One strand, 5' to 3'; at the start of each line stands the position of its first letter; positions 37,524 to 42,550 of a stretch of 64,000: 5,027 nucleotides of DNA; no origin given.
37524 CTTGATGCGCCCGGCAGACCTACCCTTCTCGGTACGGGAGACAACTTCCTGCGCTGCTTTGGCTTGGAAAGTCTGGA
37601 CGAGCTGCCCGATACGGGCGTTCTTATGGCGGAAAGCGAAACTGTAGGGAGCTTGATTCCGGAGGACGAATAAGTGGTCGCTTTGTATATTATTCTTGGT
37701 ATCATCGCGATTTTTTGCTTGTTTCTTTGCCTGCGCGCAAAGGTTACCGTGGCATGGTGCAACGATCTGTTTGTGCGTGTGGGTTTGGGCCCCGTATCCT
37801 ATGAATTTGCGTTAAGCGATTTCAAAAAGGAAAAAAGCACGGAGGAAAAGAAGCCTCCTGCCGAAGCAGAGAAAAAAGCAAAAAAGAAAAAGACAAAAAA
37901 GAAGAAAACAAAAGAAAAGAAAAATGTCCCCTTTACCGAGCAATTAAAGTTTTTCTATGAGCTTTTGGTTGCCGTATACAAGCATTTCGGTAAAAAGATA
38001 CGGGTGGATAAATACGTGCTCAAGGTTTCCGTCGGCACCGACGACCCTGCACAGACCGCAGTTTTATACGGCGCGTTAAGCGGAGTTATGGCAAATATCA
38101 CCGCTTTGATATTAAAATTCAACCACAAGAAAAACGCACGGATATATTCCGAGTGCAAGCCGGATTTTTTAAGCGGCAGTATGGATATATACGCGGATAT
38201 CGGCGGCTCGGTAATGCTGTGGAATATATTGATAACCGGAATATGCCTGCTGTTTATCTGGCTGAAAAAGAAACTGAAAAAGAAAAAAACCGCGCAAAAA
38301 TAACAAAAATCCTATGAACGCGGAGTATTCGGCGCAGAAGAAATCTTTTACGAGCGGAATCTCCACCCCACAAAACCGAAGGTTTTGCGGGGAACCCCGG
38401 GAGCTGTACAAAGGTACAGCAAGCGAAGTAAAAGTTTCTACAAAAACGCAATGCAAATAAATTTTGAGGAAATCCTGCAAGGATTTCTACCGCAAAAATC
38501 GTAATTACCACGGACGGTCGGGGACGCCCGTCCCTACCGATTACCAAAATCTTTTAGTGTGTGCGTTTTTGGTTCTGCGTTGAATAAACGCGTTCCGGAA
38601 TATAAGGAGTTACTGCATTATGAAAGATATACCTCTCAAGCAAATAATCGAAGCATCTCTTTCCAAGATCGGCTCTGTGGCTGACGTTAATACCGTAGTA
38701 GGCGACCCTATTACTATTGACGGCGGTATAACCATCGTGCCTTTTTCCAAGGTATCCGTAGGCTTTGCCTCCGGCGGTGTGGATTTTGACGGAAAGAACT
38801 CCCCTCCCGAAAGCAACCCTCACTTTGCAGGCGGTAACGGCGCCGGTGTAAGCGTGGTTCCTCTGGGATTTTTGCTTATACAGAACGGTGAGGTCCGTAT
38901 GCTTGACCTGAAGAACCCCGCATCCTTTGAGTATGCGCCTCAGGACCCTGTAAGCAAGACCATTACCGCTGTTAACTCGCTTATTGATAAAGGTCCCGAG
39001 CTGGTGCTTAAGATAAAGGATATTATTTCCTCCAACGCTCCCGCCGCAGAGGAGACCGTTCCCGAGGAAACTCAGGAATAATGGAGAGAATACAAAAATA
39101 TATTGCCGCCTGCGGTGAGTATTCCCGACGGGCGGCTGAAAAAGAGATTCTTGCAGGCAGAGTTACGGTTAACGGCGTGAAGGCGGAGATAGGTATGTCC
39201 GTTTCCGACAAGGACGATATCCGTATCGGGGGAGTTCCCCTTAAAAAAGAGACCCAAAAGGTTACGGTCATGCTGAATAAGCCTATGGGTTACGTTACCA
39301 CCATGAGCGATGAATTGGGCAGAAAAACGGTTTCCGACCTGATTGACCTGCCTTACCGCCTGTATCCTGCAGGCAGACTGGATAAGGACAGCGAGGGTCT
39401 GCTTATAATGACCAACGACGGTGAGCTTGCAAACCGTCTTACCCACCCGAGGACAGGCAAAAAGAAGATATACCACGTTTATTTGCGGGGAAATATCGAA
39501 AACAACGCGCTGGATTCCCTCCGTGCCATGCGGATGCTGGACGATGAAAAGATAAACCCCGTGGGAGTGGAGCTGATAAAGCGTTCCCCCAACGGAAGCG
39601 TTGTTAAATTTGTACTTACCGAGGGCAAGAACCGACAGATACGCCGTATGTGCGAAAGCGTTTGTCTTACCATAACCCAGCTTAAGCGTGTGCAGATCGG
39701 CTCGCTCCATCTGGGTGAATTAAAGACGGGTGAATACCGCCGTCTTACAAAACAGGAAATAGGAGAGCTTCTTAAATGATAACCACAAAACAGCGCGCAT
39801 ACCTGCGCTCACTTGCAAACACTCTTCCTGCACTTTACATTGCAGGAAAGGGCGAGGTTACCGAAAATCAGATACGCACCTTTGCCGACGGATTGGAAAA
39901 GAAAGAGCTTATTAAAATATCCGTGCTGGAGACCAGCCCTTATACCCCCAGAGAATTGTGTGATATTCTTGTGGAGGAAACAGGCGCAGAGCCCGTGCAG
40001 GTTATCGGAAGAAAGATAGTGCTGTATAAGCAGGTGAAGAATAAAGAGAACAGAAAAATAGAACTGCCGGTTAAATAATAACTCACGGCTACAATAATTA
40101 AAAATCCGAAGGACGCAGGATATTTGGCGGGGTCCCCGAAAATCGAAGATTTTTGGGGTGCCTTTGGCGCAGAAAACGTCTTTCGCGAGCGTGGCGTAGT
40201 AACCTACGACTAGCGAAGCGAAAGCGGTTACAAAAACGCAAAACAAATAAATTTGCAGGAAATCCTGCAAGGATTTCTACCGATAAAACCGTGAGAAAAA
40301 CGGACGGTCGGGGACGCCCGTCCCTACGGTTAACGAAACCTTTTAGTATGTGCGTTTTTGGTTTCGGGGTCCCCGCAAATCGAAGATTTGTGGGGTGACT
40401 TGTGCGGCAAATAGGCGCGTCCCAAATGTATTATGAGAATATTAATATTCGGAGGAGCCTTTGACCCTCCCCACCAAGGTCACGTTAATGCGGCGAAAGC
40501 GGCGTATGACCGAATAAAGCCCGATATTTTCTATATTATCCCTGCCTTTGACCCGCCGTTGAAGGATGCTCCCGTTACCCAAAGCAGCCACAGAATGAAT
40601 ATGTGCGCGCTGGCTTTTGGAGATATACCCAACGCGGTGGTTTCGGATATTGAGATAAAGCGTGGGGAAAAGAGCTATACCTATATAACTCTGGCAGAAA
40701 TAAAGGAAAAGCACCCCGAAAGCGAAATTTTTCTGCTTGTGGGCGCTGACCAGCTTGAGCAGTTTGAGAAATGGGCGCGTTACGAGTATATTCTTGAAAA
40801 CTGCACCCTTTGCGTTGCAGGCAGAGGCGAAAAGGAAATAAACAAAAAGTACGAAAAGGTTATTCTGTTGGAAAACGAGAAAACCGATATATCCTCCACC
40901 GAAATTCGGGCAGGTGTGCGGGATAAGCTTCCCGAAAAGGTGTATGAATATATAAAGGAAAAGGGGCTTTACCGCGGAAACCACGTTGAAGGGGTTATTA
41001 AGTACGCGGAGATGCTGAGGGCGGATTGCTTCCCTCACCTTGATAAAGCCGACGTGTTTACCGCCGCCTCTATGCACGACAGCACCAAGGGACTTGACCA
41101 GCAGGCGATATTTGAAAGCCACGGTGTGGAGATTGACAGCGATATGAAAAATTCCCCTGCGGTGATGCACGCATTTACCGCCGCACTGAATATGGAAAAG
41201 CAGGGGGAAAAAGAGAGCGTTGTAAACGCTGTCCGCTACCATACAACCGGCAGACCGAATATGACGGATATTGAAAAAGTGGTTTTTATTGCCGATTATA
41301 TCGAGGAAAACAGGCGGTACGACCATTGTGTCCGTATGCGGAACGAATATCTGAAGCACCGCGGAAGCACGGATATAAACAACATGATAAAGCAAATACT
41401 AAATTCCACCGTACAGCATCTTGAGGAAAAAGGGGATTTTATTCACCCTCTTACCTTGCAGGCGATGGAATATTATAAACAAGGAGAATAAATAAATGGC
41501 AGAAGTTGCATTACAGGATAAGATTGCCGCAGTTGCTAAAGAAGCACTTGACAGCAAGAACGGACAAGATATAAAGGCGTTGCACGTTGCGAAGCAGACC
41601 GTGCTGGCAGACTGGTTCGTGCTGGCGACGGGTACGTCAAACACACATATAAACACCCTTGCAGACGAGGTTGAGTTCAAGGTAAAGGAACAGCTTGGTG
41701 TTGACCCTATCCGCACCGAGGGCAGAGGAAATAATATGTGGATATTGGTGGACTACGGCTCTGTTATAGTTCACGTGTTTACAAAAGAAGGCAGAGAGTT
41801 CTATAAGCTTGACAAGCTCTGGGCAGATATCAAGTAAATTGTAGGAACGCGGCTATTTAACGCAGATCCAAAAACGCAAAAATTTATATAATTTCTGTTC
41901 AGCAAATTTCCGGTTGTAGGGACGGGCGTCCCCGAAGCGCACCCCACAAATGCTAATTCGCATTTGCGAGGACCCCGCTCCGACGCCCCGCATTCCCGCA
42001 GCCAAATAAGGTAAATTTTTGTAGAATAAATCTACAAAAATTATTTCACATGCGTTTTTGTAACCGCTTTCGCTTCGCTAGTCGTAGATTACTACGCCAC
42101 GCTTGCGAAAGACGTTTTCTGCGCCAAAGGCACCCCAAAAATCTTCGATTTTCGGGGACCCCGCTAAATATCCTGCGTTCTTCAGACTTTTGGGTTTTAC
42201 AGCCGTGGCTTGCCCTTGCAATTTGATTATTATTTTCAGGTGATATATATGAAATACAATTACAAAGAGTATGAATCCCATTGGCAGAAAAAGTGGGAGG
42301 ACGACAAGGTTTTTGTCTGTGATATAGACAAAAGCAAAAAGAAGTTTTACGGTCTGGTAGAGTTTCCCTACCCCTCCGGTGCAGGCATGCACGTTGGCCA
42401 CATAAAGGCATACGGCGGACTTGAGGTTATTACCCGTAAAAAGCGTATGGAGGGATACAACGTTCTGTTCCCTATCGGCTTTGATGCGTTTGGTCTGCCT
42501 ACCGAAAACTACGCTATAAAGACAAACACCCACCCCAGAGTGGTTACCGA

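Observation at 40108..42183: Near-identical 133-bp inverted copies bracket the nadD-yqeK/rsfS genes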

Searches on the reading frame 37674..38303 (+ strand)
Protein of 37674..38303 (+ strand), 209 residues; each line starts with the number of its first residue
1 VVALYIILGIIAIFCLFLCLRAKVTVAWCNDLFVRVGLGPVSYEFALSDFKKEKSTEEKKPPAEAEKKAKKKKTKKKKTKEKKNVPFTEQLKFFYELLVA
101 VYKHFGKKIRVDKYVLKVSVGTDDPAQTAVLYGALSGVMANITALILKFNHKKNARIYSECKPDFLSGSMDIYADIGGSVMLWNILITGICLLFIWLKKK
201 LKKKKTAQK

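Call 11: search_protein_families(library=pfam, proteins=[window:37674-38303:+])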
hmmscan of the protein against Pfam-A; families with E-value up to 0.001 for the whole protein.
window:37674-38303:+ (209 aa): 1 family
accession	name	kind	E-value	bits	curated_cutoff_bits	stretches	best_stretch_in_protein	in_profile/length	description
PF11167.13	DUF2953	-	1.4e-05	25.5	22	1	120-155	3-38/53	Protein of unknown function (DUF2953)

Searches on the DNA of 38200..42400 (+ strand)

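Call 7: search_rna_families(source=window, start=38200, end=42400, threshold=evalue, max_evalue=5)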
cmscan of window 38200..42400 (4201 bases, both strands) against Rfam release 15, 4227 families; matches with E-value up to 5: 2.
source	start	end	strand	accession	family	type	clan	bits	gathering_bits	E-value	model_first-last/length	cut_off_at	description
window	41450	41522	-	RF00134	snoZ196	Gene; snRNA; snoRNA; CD-box;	CL00054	23.3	55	4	1-84/84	no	Small nucleolar RNA Z196/R39/R59 family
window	40291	40327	-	RF01340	CRISPR-DR29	Gene; CRISPR;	-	18.4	39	3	1-37/37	no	CRISPR RNA direct repeat element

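Call 71: search_dna_similar(query=window:40079-40432:+, collection=plasmids, mode=distant, max_rows=8)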
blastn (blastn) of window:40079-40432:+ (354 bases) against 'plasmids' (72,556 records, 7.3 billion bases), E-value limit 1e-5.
No match.

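Call 72: search_dna_similar(query=window:41838-42251:+, collection=phages, mode=distant, max_rows=8)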
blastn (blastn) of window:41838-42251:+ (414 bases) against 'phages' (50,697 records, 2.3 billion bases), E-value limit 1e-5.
No match.
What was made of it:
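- Tried and rejected: BLAST of both spacers against plasmids and phages gave no match (calls 71, 72).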

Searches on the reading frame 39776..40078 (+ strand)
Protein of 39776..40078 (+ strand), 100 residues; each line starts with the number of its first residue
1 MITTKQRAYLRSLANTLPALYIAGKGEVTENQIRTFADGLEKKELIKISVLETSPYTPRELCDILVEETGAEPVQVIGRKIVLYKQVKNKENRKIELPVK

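Call 11: search_protein_families(library=pfam, proteins=[window:39776-40078:+])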
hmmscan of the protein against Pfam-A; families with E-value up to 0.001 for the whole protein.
window:39776-40078:+ (100 aa): 1 family
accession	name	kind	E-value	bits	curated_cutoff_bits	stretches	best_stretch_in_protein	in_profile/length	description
PF01985.26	CRS1_YhbY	-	7.1e-24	84.4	27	1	2-85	1-84/84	CRS1 / YhbY (CRM) domain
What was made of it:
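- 39776..40078 (+): yhbY (CRM-domain RNA-binding protein), the gene upstream of the left spacer. Pfam CRS1_YhbY, E = 7e-24 (call 11)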

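Call 34: find_encoding_contigs(protein=window:39776-40078:+, flank=5000, max_places=10)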
Protein window:39776-40078:+ (100 aa): no gene with exactly this product is on record in the collection.

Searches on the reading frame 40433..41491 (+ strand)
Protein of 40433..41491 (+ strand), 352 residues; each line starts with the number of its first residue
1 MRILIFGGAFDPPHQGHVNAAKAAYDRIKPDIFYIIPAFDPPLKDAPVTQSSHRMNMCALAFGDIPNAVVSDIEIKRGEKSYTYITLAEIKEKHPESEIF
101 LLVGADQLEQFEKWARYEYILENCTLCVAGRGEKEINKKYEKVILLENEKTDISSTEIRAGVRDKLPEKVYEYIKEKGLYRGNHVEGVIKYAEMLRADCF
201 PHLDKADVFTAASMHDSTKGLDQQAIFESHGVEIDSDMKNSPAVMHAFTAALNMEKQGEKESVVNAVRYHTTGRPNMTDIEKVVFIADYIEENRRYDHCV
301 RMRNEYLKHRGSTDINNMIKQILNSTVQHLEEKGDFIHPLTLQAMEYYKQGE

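Call 11: search_protein_families(library=pfam, proteins=[window:40433-41491:+])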
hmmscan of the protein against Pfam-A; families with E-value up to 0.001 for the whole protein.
window:40433-41491:+ (352 aa): 2 families
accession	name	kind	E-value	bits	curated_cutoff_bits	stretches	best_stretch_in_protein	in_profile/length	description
PF01467.32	CTP_transf_like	-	9.1e-23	81.4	21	1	5-160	1-132/133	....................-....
PF01966.28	HD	-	1.7e-07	31.9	22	1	182-291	2-114/116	HD domain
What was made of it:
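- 40433..41491 (+): nadD-yqeK fusion gene (nicotinate-nucleotide adenylyltransferase plus HD hydrolase). Pfam CTP_transf_like and HD (call 11).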

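Call 12: find_encoding_contigs(protein=window:40433-41491:+, flank=6000, max_places=10)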
Protein window:40433-41491:+ (352 aa): no gene with exactly this product is on record in the collection.

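Call 21: find_related_loci(query=window:40433-41491:+, collection=metagenome_contigs, flank=4000)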
Query window:40433-41491:+ (352 aa) in metagenome_contigs; peptide patterns used: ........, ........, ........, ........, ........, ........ (x = any residue, [..] = any of these).
278 stretches matched a pattern; 3 encode a relative of the query (tblastn E <= 1e-3); 3 distinct loci.
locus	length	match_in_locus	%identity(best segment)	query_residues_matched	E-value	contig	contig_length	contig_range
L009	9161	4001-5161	28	1-349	4e-34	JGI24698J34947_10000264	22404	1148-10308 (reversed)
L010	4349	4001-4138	48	6-51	4e-9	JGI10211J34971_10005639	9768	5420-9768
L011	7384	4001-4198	29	240-303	1e-5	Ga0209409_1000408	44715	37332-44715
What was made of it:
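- Tried and rejected: Protein-guided scan of metagenome_contigs with NadD-YqeK returned only distant homologues (28-48% identity) and no orthologous loci (call 21).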

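Call 22: find_homologous_proteins(query=window:40433-41491:+, max_evalue=1e-40)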
Query window:40433-41491:+ (352 aa): 87 proteins with E <= 1e-40 among 2387 candidates.
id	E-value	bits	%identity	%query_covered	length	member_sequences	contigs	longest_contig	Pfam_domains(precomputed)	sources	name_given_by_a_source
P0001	1.1e-234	796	99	100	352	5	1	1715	PF01966.29,PF01467.33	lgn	-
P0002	3.9e-177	607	74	99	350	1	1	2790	PF01966.29,PF01467.33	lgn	-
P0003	1.8e-170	585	72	99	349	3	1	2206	PF01966.29,PF01467.33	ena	-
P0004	2.4e-161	555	68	100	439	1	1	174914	PF01966.29,PF01467.33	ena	-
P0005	2.1e-54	203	35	100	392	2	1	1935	PF01966.29,PF01467.33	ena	-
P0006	2.9e-53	199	35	99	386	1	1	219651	PF01966.29,PF01467.33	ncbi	-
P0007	5.5e-53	198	34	100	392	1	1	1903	PF01966.29,PF01467.33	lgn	-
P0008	8.7e-53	198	36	100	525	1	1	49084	PF01966.29,PF01467.33,PF02410.22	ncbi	-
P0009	9.8e-53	198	34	99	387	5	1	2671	PF01966.29,PF01467.33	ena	-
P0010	9.9e-53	198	56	49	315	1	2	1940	PF01966.29,PF02410.22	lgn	-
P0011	3.8e-52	196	33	99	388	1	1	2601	PF01966.29,PF01467.33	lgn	-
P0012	4.3e-52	196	38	96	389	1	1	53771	PF08668.19,PF01966.29,PF01467.33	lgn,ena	-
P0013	3.6e-51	193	34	100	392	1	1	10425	PF01966.29,PF01467.33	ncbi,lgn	-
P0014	2.3e-50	190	37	99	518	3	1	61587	PF01966.29,PF01467.33,PF02410.22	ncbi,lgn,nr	ncbi:MAG: nicotinate (nicotinamide) nucleotide adenylyltransferase [Clostridia bacterium]|nr:nicotin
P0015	1.2e-49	187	34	99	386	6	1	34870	PF01966.29,PF01467.33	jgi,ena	-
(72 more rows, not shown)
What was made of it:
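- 40433..41491 (+): Homologues named nicotinate-nucleotide adenylyltransferase (call 22).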

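Call 23: find_encoding_contigs(protein=P0001, flank=6000, max_places=10)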
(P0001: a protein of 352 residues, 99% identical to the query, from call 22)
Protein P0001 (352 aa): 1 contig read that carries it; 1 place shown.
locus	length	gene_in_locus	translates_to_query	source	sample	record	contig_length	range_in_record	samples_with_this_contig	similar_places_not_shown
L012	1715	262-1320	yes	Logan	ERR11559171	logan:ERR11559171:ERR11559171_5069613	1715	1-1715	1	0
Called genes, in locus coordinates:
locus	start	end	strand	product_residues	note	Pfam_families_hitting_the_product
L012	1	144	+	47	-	?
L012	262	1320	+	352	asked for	PF01467:CTP_transf_like, PF01966:HD (weak)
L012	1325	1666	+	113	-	PF02410:RsfS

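Call 24: find_encoding_contigs(protein=P0004, flank=8000, max_places=4)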
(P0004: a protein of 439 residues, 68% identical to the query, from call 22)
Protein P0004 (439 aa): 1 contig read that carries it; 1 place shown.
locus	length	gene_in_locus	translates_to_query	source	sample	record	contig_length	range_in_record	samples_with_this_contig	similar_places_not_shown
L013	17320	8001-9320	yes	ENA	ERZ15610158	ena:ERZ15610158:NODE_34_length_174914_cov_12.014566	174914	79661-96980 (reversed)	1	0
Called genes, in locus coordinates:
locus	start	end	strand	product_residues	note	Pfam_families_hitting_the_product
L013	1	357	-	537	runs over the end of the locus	-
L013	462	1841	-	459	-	PF01554:MatE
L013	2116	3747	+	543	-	PF01676:Metalloenzyme, PF06415:iPGM_N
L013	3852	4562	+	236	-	PF02163:Peptidase_M50 (weak)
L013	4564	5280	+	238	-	PF02616:SMC_ScpA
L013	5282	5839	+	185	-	PF04079:SMC_ScpB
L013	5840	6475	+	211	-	PF11167:DUF2953 (weak)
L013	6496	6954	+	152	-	PF09579:Spore_YtfJ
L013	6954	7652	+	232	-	PF01479:S4 (weak), PF00849:PseudoU_synth_2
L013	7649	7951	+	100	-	PF01985:CRS1_YhbY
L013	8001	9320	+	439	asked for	PF01467:CTP_transf_like, PF01966:HD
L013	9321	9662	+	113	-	PF02410:RsfS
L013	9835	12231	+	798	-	PF00133:tRNA-synt_1, PF09334:tRNA-synt_1g, PF13603:tRNA-synt_1_2, PF00133:tRNA-synt_1, PF09334:tRNA-synt_1g (weak), PF08264:Anticodon_1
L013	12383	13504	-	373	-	-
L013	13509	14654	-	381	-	PF09992:NAGPA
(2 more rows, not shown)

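Call 37: list_cluster_members(proteins=[P0001])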
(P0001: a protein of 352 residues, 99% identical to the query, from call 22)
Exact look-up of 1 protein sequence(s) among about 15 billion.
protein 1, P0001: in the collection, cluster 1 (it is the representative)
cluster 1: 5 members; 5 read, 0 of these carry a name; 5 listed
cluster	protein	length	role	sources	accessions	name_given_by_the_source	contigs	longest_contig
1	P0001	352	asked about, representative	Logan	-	-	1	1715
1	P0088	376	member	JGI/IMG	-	-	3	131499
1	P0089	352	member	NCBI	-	-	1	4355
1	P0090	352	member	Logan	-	-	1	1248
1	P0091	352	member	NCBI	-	-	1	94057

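Call 38: find_encoding_contigs(protein=P0091, flank=8000, max_places=5)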
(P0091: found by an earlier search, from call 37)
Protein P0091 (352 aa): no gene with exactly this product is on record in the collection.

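Call 39: find_encoding_contigs(protein=P0089, flank=5000, max_places=5)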
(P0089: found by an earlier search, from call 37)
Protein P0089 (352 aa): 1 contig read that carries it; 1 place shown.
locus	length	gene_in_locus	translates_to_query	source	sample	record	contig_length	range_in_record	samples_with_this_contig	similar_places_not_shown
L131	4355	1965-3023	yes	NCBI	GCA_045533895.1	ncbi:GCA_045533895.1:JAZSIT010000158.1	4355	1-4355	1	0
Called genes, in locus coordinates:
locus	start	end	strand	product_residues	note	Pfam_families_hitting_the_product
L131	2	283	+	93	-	?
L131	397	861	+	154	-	PF09579:Spore_YtfJ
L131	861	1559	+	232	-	PF01479:S4 (weak), PF00849:PseudoU_synth_2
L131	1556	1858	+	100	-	PF01985:CRS1_YhbY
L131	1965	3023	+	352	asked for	PF01467:CTP_transf_like, PF01966:HD (weak)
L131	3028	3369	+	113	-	PF02410:RsfS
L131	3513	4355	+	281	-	?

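Call 50: find_encoding_contigs(protein=P0090, flank=3000, max_places=5)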
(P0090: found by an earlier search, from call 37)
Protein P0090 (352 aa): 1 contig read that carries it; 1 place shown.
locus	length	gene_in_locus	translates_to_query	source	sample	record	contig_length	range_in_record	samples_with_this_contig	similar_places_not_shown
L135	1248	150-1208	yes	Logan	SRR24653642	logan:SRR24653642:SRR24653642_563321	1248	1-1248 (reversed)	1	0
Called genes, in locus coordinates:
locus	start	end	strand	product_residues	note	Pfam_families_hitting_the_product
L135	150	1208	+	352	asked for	PF01467:CTP_transf_like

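Call 51: find_encoding_contigs(protein=P0002, flank=3000, max_places=5)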
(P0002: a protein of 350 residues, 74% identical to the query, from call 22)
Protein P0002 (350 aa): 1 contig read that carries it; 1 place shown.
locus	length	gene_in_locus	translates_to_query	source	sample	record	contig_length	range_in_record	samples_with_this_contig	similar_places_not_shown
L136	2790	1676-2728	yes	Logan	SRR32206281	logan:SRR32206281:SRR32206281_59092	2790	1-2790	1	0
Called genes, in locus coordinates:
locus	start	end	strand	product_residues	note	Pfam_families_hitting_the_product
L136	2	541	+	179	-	?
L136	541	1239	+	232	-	PF01479:S4, PF00849:PseudoU_synth_2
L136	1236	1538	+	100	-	PF01985:CRS1_YhbY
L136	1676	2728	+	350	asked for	PF01467:CTP_transf_like, PF01966:HD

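Call 52: find_encoding_contigs(protein=P0003, flank=3000, max_places=5)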
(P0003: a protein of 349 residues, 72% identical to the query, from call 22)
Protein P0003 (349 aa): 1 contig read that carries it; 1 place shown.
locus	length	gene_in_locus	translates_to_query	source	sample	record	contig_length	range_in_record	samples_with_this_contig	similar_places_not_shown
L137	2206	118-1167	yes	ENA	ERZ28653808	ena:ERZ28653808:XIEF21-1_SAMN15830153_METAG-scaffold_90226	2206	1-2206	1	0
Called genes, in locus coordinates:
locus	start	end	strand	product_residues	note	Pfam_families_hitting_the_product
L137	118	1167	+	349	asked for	PF01467:CTP_transf_like, PF01966:HD (weak)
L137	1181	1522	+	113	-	PF02410:RsfS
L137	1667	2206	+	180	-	?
